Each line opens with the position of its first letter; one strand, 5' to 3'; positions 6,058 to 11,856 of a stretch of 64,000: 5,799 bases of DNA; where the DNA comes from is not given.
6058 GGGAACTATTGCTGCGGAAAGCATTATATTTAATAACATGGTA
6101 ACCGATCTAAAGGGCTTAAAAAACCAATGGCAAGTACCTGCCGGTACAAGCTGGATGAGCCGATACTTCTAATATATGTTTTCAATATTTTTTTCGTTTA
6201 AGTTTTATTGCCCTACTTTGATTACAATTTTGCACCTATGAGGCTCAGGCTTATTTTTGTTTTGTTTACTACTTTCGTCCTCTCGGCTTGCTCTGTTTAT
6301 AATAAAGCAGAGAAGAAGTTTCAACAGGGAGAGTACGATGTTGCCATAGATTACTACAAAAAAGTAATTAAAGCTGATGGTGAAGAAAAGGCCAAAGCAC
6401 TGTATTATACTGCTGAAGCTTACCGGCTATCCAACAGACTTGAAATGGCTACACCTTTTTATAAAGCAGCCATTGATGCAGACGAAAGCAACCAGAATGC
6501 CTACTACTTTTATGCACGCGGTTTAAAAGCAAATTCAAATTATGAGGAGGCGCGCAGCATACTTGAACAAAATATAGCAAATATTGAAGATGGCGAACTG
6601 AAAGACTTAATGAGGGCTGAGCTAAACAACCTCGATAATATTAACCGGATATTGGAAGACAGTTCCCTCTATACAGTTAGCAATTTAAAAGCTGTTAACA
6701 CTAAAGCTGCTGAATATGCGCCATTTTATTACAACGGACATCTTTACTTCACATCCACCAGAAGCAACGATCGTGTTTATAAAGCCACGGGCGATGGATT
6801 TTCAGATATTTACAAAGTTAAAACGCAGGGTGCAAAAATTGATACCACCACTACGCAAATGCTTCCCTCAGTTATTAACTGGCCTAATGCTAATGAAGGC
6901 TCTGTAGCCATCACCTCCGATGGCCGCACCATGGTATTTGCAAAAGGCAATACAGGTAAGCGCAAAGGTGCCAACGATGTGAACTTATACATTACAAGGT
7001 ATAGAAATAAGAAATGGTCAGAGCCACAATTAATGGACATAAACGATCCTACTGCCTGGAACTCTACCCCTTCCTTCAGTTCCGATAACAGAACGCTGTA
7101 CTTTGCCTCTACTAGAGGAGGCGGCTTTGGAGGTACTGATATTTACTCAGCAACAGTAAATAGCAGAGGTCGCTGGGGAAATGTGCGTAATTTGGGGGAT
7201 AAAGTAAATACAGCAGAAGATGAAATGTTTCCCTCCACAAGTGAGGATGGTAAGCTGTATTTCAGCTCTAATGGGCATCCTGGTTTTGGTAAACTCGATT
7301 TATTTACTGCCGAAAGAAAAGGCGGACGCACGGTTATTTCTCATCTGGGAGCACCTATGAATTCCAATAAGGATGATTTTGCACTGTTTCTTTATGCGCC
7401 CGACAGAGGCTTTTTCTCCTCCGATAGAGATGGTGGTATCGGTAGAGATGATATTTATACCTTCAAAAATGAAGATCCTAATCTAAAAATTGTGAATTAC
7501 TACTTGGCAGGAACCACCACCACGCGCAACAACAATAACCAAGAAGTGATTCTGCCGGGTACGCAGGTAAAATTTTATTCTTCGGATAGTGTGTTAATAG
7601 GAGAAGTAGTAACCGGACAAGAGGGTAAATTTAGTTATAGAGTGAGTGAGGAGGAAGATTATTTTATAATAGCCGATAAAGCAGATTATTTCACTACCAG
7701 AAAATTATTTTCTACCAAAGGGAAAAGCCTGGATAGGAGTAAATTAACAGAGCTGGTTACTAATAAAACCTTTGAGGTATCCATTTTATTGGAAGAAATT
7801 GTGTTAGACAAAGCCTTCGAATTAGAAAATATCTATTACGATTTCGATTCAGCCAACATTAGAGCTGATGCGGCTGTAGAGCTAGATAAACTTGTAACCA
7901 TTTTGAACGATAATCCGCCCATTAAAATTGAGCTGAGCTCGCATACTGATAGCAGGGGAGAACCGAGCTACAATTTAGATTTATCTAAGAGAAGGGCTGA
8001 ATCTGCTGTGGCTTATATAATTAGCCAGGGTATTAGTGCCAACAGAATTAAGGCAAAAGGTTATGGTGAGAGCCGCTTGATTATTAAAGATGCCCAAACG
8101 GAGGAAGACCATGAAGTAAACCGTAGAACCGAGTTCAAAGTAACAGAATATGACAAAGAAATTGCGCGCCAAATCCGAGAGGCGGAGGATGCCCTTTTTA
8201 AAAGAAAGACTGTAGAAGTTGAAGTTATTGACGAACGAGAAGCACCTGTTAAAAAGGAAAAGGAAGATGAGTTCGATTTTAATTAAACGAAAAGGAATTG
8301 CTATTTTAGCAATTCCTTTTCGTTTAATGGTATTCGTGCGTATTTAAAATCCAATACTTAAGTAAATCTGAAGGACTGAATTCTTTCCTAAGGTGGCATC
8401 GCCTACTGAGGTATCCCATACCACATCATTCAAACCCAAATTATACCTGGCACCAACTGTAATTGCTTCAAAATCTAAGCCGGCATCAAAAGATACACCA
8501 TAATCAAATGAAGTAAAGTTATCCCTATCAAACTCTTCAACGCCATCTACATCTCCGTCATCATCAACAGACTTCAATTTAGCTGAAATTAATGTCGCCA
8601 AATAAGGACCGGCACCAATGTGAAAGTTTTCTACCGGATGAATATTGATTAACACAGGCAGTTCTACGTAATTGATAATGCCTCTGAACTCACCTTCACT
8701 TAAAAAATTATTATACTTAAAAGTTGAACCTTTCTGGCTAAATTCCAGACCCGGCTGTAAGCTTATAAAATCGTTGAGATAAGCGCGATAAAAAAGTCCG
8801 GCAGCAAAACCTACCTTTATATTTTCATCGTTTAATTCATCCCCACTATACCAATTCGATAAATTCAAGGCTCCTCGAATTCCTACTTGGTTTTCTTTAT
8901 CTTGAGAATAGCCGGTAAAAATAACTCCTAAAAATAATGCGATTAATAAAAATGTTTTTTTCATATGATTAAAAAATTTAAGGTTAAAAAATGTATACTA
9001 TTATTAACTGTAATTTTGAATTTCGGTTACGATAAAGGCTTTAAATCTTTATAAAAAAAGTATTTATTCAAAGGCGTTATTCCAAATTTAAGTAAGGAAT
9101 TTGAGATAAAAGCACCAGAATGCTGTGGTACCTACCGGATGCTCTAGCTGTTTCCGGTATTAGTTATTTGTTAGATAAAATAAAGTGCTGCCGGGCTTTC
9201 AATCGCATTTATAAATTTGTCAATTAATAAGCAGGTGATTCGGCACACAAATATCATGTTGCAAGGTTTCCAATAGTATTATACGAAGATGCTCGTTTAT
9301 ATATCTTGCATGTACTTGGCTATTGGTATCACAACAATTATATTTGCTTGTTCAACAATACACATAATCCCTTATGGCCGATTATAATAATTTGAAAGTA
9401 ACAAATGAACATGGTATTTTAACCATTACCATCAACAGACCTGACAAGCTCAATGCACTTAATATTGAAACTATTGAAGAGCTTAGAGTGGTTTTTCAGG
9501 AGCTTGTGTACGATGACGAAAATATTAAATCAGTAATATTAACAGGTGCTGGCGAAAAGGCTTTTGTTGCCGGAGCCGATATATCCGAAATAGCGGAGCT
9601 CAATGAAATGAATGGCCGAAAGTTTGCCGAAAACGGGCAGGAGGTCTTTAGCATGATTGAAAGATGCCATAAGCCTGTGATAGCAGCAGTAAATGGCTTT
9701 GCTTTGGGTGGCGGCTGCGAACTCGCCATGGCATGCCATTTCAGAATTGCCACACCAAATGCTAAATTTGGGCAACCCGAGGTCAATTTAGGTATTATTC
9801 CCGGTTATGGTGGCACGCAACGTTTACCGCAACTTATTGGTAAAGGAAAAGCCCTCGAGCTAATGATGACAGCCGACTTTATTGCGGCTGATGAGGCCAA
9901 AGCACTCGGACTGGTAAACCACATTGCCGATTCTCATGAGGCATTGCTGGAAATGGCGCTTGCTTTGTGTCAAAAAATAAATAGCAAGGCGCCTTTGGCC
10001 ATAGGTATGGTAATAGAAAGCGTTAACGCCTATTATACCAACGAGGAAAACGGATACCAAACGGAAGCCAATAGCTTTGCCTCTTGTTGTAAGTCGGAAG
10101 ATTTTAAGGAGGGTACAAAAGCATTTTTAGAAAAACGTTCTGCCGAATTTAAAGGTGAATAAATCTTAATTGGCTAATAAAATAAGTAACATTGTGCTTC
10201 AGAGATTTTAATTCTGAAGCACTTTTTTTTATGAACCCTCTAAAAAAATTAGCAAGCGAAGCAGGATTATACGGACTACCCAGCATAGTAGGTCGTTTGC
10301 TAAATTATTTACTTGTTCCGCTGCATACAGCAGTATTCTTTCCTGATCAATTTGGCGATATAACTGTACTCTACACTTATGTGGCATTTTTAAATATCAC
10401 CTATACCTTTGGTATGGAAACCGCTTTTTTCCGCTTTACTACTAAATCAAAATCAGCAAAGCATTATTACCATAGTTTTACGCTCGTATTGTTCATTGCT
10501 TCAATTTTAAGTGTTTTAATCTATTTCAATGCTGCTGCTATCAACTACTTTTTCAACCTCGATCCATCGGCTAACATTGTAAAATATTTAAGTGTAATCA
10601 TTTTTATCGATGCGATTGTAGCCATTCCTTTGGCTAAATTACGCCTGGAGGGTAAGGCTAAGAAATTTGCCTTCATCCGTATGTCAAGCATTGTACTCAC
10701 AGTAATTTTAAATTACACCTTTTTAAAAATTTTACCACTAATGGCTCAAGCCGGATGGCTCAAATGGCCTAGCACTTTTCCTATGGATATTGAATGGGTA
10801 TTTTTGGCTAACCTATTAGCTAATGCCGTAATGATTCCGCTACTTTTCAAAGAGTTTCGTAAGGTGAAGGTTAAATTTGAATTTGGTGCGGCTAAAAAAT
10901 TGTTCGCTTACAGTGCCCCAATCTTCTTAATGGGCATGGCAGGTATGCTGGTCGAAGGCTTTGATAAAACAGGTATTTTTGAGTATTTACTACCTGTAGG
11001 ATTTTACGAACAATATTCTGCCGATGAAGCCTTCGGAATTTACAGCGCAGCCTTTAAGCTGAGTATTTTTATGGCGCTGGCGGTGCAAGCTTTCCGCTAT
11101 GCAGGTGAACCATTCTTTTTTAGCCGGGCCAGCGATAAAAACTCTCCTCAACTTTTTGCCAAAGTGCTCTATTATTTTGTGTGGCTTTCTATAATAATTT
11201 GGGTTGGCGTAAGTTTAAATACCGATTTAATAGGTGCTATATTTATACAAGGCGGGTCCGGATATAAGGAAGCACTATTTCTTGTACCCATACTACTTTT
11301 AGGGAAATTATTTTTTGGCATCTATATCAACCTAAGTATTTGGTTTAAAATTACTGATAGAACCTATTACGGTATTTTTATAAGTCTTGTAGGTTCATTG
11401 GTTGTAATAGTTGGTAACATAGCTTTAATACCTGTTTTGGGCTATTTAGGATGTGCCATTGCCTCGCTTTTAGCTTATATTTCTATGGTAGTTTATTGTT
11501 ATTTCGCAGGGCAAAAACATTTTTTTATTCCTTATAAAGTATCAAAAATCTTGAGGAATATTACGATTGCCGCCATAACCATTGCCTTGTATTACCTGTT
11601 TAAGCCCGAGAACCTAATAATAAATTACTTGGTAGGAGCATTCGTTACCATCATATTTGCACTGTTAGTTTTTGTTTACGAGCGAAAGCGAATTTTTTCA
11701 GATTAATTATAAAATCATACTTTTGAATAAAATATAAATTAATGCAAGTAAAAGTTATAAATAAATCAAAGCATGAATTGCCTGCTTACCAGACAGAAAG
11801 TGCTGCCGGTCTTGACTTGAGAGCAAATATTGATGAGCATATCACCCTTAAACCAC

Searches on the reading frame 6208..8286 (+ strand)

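Call 72: search_protein_families(library=pfam, proteins=[window:6208-8286:+], max_evalue=0.00001)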
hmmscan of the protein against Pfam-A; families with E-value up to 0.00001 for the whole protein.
window:6208-8286:+ (692 aa): 5 families
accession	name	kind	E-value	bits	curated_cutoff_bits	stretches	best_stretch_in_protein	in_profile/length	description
PF00691.25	OmpA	-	1.8e-19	70.3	27.2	1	543-636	1-95/98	OmpA family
PF07676.18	PD40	-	4.4e-19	68.4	20.9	1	277-313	3-37/38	WD40-like Beta Propeller Repeat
PF13432.12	TPR_16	-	4.5e-07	30.6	32.7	1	32-94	2-63/65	Tetratricopeptide repeat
PF14559.12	TPR_19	-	3.1e-06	27.9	25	0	79-127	8-56/68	Tetratricopeptide repeat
PF13424.12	TPR_12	-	9.9e-06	26.1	30.1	0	28-93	4-76/77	Tetratricopeptide repeat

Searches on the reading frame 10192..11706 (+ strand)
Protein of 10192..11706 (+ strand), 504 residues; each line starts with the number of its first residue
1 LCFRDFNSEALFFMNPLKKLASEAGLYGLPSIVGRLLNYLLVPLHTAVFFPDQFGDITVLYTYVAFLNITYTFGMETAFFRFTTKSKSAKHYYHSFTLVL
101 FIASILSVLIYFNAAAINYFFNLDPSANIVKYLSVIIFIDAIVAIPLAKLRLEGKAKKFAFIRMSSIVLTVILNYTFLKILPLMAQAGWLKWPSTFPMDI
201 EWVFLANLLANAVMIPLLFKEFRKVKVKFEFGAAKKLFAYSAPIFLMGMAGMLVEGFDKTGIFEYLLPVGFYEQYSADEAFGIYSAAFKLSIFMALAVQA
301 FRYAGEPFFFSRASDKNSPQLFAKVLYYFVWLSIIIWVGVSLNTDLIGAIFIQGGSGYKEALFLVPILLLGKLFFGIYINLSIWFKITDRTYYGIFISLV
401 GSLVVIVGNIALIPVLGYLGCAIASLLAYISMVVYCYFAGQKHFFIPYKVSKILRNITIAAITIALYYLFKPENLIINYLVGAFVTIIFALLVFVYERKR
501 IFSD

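Call 72: search_protein_families(library=pfam, proteins=[window:10192-11706:+], max_evalue=0.00001)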
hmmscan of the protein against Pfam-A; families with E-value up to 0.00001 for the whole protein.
window:10192-11706:+ (504 aa): 2 families
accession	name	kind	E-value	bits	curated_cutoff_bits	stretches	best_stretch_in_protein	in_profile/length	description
PF13440.11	Polysacc_synt_3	-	9.9e-12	45.1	23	1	51-262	8-202/293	Polysaccharide biosynthesis protein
PF01943.22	Polysacc_synt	-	1.1e-07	32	28.2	1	27-291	8-251/274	Polysaccharide biosynthesis protein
